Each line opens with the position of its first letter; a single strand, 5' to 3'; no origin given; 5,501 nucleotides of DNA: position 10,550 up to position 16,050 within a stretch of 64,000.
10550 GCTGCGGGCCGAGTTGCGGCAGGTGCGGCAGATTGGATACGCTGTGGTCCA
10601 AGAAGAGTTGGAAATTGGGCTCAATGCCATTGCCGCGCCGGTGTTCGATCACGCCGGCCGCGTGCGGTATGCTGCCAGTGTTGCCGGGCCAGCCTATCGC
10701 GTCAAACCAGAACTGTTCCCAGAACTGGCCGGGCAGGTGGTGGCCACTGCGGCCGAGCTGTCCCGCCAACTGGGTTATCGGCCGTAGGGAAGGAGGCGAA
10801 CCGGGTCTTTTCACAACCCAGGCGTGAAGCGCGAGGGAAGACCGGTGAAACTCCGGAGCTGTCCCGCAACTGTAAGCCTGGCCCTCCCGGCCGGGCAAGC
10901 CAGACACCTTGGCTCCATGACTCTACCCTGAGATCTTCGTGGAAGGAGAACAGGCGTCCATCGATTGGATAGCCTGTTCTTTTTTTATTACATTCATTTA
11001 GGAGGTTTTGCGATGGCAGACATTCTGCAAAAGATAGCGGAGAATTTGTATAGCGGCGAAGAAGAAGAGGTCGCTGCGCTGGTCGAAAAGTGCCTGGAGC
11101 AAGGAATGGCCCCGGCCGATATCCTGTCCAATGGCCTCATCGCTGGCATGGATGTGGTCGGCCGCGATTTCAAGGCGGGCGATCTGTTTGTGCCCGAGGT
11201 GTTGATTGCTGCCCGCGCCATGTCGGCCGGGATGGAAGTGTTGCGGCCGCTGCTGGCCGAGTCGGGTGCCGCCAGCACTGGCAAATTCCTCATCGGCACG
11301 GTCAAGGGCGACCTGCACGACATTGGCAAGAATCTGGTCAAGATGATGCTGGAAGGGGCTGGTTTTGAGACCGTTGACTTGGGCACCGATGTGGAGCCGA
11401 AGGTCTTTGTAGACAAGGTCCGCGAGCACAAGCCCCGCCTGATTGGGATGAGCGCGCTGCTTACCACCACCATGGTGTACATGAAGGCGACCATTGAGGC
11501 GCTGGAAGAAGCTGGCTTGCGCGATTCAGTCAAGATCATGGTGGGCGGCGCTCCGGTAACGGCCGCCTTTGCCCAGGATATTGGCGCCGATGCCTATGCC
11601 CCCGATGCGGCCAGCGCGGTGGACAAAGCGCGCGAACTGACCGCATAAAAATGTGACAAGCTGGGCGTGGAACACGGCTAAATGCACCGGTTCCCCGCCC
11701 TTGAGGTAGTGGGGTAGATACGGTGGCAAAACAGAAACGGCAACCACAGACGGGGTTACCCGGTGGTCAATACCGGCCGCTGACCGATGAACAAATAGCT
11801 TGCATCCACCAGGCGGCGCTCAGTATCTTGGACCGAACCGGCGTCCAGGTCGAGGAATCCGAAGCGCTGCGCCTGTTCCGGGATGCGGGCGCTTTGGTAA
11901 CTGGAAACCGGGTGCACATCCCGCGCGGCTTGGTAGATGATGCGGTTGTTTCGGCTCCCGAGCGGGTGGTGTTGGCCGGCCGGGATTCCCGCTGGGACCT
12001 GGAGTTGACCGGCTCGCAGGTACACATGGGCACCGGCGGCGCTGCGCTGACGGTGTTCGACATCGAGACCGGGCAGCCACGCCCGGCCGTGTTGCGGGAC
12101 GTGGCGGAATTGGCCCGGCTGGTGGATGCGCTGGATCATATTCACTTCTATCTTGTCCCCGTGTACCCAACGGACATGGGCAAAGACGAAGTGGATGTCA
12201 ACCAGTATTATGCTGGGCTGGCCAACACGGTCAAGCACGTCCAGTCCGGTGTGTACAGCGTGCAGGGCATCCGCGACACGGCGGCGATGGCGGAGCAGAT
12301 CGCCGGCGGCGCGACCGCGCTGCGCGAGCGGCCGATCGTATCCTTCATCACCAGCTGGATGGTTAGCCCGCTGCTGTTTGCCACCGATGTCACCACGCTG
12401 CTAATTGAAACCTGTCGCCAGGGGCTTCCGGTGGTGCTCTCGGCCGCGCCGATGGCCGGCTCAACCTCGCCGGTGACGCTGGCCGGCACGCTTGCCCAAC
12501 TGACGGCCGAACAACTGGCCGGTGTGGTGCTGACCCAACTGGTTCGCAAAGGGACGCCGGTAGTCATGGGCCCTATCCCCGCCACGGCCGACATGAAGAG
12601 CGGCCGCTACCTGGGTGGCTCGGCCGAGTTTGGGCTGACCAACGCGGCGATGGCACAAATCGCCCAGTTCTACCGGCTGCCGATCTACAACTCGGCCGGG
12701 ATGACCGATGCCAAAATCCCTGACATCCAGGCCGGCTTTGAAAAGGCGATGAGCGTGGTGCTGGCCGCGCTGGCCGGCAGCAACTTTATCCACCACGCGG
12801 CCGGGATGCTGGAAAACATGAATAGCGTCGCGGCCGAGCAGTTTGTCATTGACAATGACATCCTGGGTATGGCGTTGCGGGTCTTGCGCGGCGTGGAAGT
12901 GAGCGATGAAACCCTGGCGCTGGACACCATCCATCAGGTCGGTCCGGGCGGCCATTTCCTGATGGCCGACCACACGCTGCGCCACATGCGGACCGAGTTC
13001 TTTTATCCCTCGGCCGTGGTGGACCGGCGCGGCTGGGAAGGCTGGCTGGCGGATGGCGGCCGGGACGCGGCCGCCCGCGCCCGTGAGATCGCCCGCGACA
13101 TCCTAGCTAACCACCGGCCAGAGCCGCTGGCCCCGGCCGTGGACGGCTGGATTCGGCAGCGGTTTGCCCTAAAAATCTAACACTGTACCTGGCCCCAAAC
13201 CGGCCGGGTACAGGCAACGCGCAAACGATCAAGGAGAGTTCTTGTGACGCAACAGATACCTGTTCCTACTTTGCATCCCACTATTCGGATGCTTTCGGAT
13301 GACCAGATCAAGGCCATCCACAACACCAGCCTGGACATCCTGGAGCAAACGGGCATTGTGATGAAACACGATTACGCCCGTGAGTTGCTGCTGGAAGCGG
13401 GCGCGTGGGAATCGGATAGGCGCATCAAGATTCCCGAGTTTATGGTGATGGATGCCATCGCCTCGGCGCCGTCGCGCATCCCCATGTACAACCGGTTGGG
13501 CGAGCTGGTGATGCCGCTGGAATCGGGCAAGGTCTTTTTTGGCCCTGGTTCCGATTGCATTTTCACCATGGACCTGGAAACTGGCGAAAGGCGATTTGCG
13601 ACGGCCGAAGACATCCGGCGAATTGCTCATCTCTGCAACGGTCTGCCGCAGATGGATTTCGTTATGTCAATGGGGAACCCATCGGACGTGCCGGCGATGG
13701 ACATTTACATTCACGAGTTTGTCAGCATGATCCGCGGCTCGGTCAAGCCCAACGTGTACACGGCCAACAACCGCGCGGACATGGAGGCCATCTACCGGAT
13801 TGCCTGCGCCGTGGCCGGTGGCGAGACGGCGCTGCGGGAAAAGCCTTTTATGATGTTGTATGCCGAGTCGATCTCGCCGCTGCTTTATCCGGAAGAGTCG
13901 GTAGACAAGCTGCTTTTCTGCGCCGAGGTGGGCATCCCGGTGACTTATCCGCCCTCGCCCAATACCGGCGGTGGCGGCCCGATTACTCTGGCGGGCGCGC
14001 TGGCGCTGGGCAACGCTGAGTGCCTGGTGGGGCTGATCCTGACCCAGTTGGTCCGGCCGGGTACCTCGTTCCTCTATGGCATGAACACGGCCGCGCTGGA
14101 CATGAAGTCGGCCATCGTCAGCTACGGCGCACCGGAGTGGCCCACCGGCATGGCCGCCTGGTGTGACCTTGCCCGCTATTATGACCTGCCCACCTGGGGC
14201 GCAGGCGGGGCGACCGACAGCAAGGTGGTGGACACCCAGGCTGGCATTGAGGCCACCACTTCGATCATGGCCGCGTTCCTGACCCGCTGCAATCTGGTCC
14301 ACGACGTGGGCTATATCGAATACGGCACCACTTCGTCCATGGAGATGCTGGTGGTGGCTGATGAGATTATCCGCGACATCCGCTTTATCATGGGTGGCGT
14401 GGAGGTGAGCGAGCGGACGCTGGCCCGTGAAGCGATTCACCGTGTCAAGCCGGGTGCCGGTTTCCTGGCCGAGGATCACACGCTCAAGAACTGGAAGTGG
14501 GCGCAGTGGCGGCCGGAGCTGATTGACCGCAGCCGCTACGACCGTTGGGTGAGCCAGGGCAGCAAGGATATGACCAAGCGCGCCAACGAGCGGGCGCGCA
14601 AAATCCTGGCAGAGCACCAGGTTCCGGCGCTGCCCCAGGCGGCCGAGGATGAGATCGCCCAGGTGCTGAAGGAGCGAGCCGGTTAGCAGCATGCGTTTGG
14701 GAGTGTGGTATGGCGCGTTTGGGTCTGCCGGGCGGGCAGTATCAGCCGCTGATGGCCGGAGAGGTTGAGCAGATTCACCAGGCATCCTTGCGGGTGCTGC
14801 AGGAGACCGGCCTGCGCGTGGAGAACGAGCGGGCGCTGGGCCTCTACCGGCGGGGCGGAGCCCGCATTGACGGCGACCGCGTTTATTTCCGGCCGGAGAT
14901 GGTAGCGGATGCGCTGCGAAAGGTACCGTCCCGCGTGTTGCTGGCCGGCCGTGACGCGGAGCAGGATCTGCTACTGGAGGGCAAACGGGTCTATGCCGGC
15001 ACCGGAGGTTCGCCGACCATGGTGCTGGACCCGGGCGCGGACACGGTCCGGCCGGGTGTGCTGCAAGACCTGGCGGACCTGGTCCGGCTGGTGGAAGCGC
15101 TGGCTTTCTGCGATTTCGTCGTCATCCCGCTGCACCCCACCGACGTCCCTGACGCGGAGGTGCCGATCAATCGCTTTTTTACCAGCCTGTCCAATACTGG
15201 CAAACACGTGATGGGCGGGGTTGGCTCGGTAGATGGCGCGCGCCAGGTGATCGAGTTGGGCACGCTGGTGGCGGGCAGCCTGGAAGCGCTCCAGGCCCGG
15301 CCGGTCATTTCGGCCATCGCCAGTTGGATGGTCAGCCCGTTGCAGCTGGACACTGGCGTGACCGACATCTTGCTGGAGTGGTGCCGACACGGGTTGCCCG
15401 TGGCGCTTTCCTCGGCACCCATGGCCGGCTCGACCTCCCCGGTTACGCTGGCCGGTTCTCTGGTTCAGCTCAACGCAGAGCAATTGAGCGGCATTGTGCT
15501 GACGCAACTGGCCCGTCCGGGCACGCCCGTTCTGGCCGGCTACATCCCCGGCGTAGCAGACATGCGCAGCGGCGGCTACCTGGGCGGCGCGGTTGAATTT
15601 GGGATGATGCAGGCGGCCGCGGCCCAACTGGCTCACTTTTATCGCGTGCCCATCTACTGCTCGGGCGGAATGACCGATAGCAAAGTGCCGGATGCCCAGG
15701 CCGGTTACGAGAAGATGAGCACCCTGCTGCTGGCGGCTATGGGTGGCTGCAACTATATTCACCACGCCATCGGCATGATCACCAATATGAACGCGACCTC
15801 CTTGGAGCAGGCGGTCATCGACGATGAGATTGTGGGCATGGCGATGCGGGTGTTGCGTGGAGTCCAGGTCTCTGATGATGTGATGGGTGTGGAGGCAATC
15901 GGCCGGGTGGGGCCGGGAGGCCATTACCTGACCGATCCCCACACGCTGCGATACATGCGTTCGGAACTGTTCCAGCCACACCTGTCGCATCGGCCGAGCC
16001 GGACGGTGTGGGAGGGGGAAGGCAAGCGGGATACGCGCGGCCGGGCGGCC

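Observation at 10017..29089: B12-dependent methyltransferase island with four non-Pyl MttB paralogues and a peptide/opine-type importer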

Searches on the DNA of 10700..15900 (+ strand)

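Call 61: search_rna_families(source=window, start=10700, end=15900, threshold=gathering, show_alignments=3)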
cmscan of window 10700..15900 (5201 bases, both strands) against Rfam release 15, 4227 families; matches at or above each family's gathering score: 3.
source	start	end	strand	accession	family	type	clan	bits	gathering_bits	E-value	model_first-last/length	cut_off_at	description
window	12701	12800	+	RF02510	PYLIS_3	Cis-reg;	-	58.2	38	2.2e-10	1-100/100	no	Pyrrolysine insertion sequence mttB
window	15670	15773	+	RF02510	PYLIS_3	Cis-reg;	-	55.1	38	1.3e-09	1-100/100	no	Pyrrolysine insertion sequence mttB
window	10786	10931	+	RF00174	Cobalamin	Cis-reg; riboswitch;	CL00101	41.4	31.5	3.9e-08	1-189/189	no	Cobalamin riboswitch aptamer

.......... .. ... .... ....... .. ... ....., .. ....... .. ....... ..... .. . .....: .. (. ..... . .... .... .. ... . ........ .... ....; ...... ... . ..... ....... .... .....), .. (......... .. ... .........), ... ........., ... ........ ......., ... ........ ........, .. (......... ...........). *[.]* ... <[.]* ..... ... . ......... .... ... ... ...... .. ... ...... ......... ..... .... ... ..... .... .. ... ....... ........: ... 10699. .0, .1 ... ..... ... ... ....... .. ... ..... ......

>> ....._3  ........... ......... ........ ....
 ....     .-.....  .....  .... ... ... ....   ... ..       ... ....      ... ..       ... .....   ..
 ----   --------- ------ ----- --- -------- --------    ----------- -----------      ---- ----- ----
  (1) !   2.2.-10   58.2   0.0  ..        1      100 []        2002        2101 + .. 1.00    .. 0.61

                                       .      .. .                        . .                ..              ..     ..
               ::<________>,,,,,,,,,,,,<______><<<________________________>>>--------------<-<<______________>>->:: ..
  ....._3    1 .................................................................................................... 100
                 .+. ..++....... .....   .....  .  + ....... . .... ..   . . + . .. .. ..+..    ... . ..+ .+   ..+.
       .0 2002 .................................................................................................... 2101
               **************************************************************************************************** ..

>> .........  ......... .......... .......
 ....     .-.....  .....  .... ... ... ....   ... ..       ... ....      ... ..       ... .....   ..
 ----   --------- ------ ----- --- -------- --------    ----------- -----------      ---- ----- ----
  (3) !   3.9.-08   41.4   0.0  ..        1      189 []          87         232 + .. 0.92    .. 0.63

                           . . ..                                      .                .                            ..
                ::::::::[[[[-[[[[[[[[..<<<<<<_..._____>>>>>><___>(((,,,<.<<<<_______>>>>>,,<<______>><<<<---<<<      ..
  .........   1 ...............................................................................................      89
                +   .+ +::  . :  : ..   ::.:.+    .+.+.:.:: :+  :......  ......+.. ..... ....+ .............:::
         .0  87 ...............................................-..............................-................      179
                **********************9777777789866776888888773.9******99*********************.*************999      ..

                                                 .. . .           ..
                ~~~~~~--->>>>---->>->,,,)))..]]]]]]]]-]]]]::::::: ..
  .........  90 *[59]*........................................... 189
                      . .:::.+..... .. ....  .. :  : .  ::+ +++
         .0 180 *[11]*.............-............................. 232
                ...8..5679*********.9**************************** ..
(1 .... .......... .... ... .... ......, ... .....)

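Call 82: search_rna_families(sources=[L133, L135, L048, L061, L082, L095, L004, L023], threshold=gathering)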
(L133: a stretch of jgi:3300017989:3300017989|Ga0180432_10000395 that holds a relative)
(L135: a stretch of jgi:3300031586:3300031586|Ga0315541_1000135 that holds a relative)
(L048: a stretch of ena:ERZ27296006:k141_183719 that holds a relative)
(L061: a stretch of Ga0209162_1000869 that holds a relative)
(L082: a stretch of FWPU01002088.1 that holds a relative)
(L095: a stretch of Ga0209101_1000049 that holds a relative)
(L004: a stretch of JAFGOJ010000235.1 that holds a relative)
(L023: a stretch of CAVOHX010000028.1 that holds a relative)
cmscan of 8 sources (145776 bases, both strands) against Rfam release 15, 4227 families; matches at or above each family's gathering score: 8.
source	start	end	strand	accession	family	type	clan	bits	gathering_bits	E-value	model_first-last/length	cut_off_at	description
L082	16157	16228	-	RF00005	tRNA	Gene; tRNA;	CL00001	73.8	29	6.4e-14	1-71/71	no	tRNA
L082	16280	16350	-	RF00005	tRNA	Gene; tRNA;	CL00001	71.1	29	3.6e-13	1-71/71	no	tRNA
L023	19556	19628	+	RF00005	tRNA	Gene; tRNA;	CL00001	61.8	29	1.3e-10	1-71/71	no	tRNA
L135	10985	11084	+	RF02510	PYLIS_3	Cis-reg;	-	59.8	38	2.4e-09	1-100/100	no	Pyrrolysine insertion sequence mttB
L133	10985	11084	+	RF02510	PYLIS_3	Cis-reg;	-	57.3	38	9.8e-09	1-100/100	no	Pyrrolysine insertion sequence mttB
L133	14051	14150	+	RF02510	PYLIS_3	Cis-reg;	-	56.7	38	1.4e-08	1-100/100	no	Pyrrolysine insertion sequence mttB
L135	14986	15085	+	RF02510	PYLIS_3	Cis-reg;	-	52.3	38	1.7e-07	1-100/100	no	Pyrrolysine insertion sequence mttB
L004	420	523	+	RF02510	PYLIS_3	Cis-reg;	-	45.7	38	7.6e-06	1-100/100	no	Pyrrolysine insertion sequence mttB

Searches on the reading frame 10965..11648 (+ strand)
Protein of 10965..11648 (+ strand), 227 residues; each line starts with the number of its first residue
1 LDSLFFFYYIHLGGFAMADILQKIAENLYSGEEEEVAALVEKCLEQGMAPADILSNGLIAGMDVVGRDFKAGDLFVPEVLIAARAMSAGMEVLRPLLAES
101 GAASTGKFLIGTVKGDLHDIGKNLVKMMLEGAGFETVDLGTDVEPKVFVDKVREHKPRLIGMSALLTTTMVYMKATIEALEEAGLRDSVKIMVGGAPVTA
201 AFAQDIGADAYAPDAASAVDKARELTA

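Call 4: search_protein_families(library=pfam, proteins=[window:10965-11648:+])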
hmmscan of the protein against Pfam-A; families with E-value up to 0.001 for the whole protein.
window:10965-11648:+ (227 aa): 2 families
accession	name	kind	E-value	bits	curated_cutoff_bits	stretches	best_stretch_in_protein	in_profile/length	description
PF02310.24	B12-binding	-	2.1e-28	99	32.1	1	107-219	2-120/121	B12 binding domain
PF02607.22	B12-binding_2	-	7.7e-22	77.7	23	1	21-93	2-73/74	B12 binding domain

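Call 9: search_protein_families(library=ncbifam, proteins=[window:10965-11648:+], max_evalue=0.001)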
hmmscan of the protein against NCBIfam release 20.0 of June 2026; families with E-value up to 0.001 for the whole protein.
window:10965-11648:+ (227 aa): 15 families
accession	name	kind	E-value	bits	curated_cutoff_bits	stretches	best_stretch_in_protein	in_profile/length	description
NF047996.1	corrin_MtgC_2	exception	9.6e-67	224.5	370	1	17-226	1-210/212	glycine betaine-specific corrinoid protein MtgC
TIGR02370.1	pyl_corrinoid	subfamily_domain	2.7e-64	216.2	215.3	1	24-218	2-197/197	methyltransferase cognate corrinoid protein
NF041607.1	dimeth_corrin_MtbC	equivalog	6.3e-62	208.7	350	1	26-225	3-202/203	dimethylamine corrinoid protein MtbC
NF047995.1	corrinoid_MtgC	exception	3.3e-58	196.7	310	1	17-225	1-212/215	glycine betaine-specific corrinoid protein MtgC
NF040655.1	MtaC_Meth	equivalog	2.3e-42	144.8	420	1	17-223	32-235/253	methanol--corrinoid protein MtaC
TIGR02082.1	metH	equivalog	3.5e-41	140.9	1010.85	1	18-223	644-849/1182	methionine synthase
NF040669.1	MtaC2_Meth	equivalog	2.8e-39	135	450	1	20-218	42-238/267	methanol--corrinoid protein MtaC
NF007024.0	PRK09490.1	equivalog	4.4e-33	114.2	1497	1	20-201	661-845/1234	methionine synthase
NF002612.0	PRK02261.1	equivalog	5.9e-11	42.1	110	1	107-197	5-94/148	methylaspartate mutase subunit S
TIGR01501.1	MthylAspMutase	equivalog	2.4e-08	33.8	135.8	1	109-197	5-92/134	methylaspartate mutase subunit S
NF052513.1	TransRegCarH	equivalog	1.2e-07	31.2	400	1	20-209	83-262/274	HTH-type transcriptional repressor CarH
NF052385.1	Lys_5_6_beta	equivalog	3.6e-07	30.1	280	1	133-212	138-220/241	lysine 5,6-aminomutase subunit beta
NF040743.1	ornith_mutase_E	equivalog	1.5e-06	26.5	800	1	108-210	598-707/730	D-ornithine 4,5-aminomutase subunit OraE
TIGR00640.1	acid_CoA_mut_C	subfamily_domain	3.6e-06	27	57.45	1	109-196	6-92/132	methylmalonyl-CoA mutase C-terminal domain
NF006944.0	PRK09426.1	equivalog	0.00095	17.2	876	1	106-210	590-695/721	methylmalonyl-CoA mutase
